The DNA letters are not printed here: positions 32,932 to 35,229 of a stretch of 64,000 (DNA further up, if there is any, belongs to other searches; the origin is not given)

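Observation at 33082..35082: Undescribed ~26-residue tandem repeat (h-G-h-L-h-D-x-x-G-N/D-D-x-Y ... Q/L-G-A-G) in a secreted protein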

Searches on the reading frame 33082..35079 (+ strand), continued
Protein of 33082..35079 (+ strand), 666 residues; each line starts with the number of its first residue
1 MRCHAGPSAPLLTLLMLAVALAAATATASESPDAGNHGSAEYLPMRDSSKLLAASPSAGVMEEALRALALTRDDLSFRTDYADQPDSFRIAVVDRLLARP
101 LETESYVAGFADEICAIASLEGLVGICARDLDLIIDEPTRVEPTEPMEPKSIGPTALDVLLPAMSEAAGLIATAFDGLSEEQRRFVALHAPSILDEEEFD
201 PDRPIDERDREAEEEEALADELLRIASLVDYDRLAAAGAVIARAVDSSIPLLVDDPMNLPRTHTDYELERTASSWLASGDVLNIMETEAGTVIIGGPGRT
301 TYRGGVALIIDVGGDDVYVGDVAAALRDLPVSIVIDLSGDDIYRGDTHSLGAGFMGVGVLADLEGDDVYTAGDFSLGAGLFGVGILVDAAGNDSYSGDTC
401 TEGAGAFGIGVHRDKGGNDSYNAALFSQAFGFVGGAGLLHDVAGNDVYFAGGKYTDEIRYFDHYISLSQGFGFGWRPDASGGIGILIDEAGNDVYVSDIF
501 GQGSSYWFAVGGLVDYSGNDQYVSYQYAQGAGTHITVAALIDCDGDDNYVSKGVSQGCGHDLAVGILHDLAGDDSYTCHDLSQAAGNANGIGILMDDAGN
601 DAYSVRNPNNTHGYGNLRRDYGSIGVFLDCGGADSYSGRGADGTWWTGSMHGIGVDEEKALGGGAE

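Call 34: search_protein_representatives(alignment_id=A1)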
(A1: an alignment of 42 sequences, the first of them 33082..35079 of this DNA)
Query: 42 sequences, 645 profile positions. Proteins with E-value up to 0.001 (for the whole library): 4297; up to 1e-10: 3631; up to 1e-30: 2281. The best 150 are listed.
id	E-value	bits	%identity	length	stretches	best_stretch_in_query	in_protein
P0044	2.5e-270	915.0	-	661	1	30-643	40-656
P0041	1.5e-256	869.5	-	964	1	9-642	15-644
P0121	3.6e-256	868.2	-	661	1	7-641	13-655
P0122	1.6e-226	770.3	-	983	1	30-642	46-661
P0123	5.2e-226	768.6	-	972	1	15-643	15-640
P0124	1.3e-224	763.9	-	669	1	26-640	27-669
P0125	5.0e-220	748.8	-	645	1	29-644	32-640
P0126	2.7e-218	743.1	-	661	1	14-641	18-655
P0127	2.7e-217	739.8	-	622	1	29-641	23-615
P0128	6.2e-216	735.3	-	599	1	34-642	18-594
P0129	9.8e-215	731.3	-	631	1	36-643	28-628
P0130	4.2e-213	725.9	-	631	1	34-642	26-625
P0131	1.8e-211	720.6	-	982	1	30-642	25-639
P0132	5.1e-204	695.9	-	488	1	168-643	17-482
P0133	2.2e-202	690.5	-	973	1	30-642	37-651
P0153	1.9e-181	621.3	-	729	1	10-640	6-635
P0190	9.5e-159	546.3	-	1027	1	29-640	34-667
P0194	1.6e-157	542.3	-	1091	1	30-641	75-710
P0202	9.4e-154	529.8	-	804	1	59-640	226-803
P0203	3.0e-153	528.1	-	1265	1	23-640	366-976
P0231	5.1e-148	510.9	-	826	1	59-640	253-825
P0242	4.4e-145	501.2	-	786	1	61-640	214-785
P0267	4.3e-138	478.1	-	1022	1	26-621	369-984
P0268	6.3e-138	477.6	-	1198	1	60-640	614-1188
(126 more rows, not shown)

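Call 35: search_protein_families(library=pfam, proteins=[P0203, P0267, P0268, P0202, P0231, P0242, P0194, P0190, P0122, P0153], max_evalue=0.001)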
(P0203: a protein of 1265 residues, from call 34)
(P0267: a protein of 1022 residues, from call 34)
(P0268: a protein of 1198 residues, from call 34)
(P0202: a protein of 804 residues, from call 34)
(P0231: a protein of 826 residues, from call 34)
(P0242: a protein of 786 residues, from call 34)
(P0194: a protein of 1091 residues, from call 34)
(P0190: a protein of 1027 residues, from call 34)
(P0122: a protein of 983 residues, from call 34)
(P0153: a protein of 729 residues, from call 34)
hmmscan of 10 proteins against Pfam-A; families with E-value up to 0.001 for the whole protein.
P0203 (1265 aa): 6 families
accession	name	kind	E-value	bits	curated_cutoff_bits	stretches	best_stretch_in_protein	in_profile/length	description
PF01872.23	RibD_C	-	3.5e-36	125.3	24.1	1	142-345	1-195/197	RibD C-terminal domain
PF00383.29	dCMP_cyt_deam_1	-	1.2e-16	60.8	25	1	2-95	9-102/102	Cytidine and deoxycytidylate deaminase zinc-binding region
PF13646.12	HEAT_2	-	7.2e-15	55.5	27.7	2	1110-1181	14-87/88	HEAT repeats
PF02985.28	HEAT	-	7.3e-12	44.8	23.5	1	1097-1125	1-29/31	HEAT repeat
PF14437.12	MafB19-deam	-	5e-11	43.1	27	1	17-133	21-137/142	MafB19-like deaminase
PF18785.7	Inv-AAD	-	5.8e-07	29.9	26.5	1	51-117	44-114/129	Invertebrate-AID/APOBEC-deaminase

P0267 (1022 aa): 3 families
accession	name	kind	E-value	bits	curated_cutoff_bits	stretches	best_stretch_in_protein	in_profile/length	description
PF00246.29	Peptidase_M14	-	1.2e-47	163.4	21.6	1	59-337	1-281/286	Zinc carboxypeptidase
PF10994.13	DUF2817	-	7.9e-06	26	23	1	142-180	85-123/341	Protein of unknown function (DUF2817)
PF24827.1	AstE_AspA_cat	-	0.00015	21.9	25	1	103-193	3-84/192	Succinylglutamate desuccinylase/Aspartoacylase catalytic domain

P0268 (1198 aa): 5 families
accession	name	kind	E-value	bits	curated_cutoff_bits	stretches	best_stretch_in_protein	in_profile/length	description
PF03417.21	AAT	-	7.9e-25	88.3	23.2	1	148-332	5-185/225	Acyl-coenzyme A:6-aminopenicillanic acid acyl-transferase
PF13180.12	PDZ_2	-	1.7e-09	38.2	27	1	452-546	3-77/80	PDZ domain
PF17820.7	PDZ_6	-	1.6e-06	28.2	27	1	477-508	2-33/54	PDZ domain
PF02275.23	CBAH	-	9.7e-06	25.9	20.4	1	146-288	8-175/316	Linear amide C-N hydrolases, choloylglycine hydrolase family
PF00595.29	PDZ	-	0.00054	20.7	23.2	0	467-507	23-59/81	PDZ domain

P0202 (804 aa): 3 families
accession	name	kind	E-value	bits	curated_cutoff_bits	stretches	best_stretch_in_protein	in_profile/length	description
PF00595.29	PDZ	-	0.00014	22.6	23.2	1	64-116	8-52/81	PDZ domain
PF13180.12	PDZ_2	-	0.00022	21.9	27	1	90-161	13-78/80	PDZ domain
PF17820.7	PDZ_6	-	0.00043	20.4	27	1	97-115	6-24/54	PDZ domain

P0231 (826 aa): 4 families
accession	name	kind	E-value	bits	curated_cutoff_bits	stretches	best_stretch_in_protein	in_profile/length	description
PF17820.7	PDZ_6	-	7.5e-08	32.4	27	1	120-146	2-28/54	PDZ domain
PF00595.29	PDZ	-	8.1e-07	29.8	23.2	1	107-146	23-55/81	PDZ domain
PF13180.12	PDZ_2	-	2.5e-06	28.1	27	1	113-190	12-80/80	PDZ domain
PF19805.5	DUF6288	-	0.00093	18.9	26.3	0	117-191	2-77/402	Family of unknown function (DUF6288)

P0242 (786 aa): 1 family
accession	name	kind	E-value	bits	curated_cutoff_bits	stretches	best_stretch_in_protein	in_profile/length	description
PF13180.12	PDZ_2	-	5.1e-08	33.5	27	1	59-149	3-80/80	PDZ domain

P0194 (1091 aa): 4 families
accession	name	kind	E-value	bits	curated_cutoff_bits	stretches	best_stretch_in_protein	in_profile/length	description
PF13646.12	HEAT_2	-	8.8e-30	103.3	27.7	2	910-986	10-87/88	HEAT repeats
PF02985.28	HEAT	-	3.6e-14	51.9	23.5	0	904-927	4-27/31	HEAT repeat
PF03130.22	HEAT_PBS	-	1.8e-10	40.7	20.9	2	947-973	1-27/27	PBS lyase HEAT-like repeat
PF13513.12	HEAT_EZ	-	4.2e-05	24.4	27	1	914-958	1-55/55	HEAT-like repeat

P0190 (1027 aa): 1 family
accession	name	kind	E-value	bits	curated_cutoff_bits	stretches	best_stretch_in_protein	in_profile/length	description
PF13646.12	HEAT_2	-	0.00087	20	27.7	0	854-911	7-63/88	HEAT repeats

P0122 (983 aa): 3 families
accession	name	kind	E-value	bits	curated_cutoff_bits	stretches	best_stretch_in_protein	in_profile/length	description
PF13646.12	HEAT_2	-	3.9e-36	123.6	27.7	3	895-980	2-88/88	HEAT repeats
PF03130.22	HEAT_PBS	-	2.1e-20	71.3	20.9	2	847-873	1-27/27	PBS lyase HEAT-like repeat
PF02985.28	HEAT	-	6.4e-15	54.3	23.5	0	833-859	2-28/31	HEAT repeat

P0153 (729 aa): 0 families

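Call 36: find_related_loci(query=A1, collection=genome_contigs, flank=8000)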
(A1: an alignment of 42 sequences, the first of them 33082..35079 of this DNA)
Query A1 (666 aa) in genome_contigs; peptide patterns used: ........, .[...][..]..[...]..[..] (x = any residue, [..] = any of these).
599 stretches matched a pattern (row limit reached: there are more); 560 encode a relative of the query (tblastn E <= 1e-3); the best 80 are kept; 80 distinct loci.
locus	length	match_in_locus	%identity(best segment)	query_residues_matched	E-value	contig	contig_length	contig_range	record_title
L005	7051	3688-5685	92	1-666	0e+0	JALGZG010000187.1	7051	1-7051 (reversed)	MAG: bacterium isolate SY70-5-8_Bin_20 SY70-5-8_Bin_20_scaffold_21806, whole genome shotgun sequence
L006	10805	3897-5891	93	2-666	0e+0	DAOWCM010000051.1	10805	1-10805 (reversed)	MAG TPA_asm: Candidatus Eisenbacteria bacterium isolate CSMAG_1887 CSMAG_1887_k141_1307465_length_10805_cov_16.6563, who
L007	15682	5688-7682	92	2-666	0e+0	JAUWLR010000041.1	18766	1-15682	MAG: Candidatus Eisenbacteria bacterium isolate CSMAG_2377 CSMAG_2377_k141_905619_length_18766_cov_14.0000, whole genome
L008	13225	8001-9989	85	2-666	0e+0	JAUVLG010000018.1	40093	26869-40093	MAG: Candidatus Eisenbacteria bacterium isolate CSMAG_500 CSMAG_500_k141_667660_length_40093_cov_21.0000, whole genome s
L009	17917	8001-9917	81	28-666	0e+0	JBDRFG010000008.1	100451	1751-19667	MAG: Candidatus Eisenbacteria bacterium isolate MEGAHIT-group-1.358 k141_13258070, whole genome shotgun sequence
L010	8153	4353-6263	81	20-656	0e+0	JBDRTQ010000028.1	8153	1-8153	MAG: Candidatus Eisenbacteria bacterium isolate MEGAHIT-group-3.92 k141_118392, whole genome shotgun sequence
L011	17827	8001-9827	69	56-661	0e+0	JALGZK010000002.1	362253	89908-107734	MAG: bacterium isolate BHB10-38_Bin_124 BHB10-38_Bin_124_scaffold_2, whole genome shotgun sequence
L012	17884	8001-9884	63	53-666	0e+0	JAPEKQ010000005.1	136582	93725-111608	MAG: bacterium isolate MAG173-P120 NODE_5_length_136582_cov_145.755906, whole genome shotgun sequence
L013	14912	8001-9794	64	61-658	0e+0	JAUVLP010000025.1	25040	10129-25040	MAG: Candidatus Eisenbacteria bacterium isolate CSMAG_509 CSMAG_509_k141_860796_length_25040_cov_11.9183, whole genome s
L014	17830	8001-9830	62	61-661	0e+0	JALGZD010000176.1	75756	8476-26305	MAG: bacterium isolate SY70-5-12_Bin_1 SY70-5-12_Bin_1_scaffold_22, whole genome shotgun sequence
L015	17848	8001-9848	64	53-658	0e+0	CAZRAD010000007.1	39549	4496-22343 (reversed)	MAG TPA_asm: uncultured bacterium isolate binchicken_co334_58 genome assembly, contig: NODE_1582_length_39549_cov_6.3219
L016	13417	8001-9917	58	15-661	0e+0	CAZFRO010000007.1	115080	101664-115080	MAG TPA_asm: uncultured bacterium isolate SRP077602_co1_312 genome assembly, contig: NODE_266_length_115080_cov_60.86529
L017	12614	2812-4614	61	61-661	0e+0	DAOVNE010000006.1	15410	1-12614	MAG TPA_asm: Candidatus Eisenbacteria bacterium isolate CSMAG_1489 CSMAG_1489_k141_2994097_length_15410_cov_13.0000, who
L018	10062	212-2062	63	52-658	0e+0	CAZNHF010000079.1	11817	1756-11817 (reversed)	MAG TPA_asm: uncultured bacterium isolate binchicken_co109_8 genome assembly, contig: NODE_1342_length_11817_cov_8.63314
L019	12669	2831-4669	63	55-662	0e+0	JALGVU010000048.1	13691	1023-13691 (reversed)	MAG: bacterium isolate Meg19_46_Bin_182 Meg19_46_Bin_182_scaffold_6250, whole genome shotgun sequence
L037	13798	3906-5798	45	44-656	9e-156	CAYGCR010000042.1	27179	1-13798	MAG TPA_asm: uncultured Ignavibacteria bacterium isolate ERP108616_co2_224 genome assembly, contig: NODE_2287_length_271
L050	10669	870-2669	45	61-656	3e-149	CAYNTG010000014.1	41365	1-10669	MAG TPA_asm: uncultured bacterium isolate SRP191223_co1_365 genome assembly, contig: NODE_640_length_41365_cov_19.318906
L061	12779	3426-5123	43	51-658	5e-143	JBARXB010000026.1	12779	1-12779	MAG: bacterium isolate MFD12922_ilm_asm_bin34 k127_144819, whole genome shotgun sequence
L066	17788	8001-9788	43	60-656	7e-142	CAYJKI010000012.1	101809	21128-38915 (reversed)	MAG TPA_asm: uncultured Ignavibacteria bacterium isolate ERP124720_co1_89 genome assembly, contig: NODE_273_length_10180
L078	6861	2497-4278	44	60-656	9e-140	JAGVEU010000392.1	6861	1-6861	MAG: Calditrichaeota bacterium isolate DeMMO2_36 c_000000066186, whole genome shotgun sequence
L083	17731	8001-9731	44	61-657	2e-137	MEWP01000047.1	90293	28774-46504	MAG: candidate division Zixibacteria bacterium RBG_16_53_22 RBG_16_scaffold_1834, whole genome shotgun sequence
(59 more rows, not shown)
